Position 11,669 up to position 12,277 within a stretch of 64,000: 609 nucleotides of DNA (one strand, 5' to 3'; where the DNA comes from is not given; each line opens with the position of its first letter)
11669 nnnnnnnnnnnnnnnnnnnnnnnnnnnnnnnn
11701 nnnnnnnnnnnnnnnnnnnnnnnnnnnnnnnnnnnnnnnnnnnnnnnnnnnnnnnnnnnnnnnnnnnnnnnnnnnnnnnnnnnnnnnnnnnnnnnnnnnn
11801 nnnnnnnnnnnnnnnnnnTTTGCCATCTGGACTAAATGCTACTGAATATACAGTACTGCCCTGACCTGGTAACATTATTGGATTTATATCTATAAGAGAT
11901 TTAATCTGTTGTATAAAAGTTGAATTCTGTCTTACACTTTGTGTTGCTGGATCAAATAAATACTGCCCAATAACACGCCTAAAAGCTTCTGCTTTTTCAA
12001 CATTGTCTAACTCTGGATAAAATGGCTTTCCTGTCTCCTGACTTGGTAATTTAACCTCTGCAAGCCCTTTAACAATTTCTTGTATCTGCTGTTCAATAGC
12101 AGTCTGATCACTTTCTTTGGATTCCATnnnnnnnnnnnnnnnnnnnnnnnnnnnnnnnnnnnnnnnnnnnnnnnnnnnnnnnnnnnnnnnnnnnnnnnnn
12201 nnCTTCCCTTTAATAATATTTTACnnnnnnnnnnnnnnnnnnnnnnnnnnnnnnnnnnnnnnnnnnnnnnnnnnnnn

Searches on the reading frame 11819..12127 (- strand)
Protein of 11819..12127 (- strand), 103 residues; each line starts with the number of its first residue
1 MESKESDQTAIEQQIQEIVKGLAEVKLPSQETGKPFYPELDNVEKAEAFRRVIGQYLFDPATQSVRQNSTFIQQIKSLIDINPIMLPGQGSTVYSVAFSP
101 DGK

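Call 61: search_protein_families(library=pfam, proteins=[window:11819-12127:-], max_evalue=10)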
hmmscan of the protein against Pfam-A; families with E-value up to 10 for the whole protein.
seq(103 aa): 1 family
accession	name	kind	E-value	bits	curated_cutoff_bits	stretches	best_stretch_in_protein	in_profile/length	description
PF00400.38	WD40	-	0.14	13.3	27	1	86-103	7-24/39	WD domain, G-beta repeat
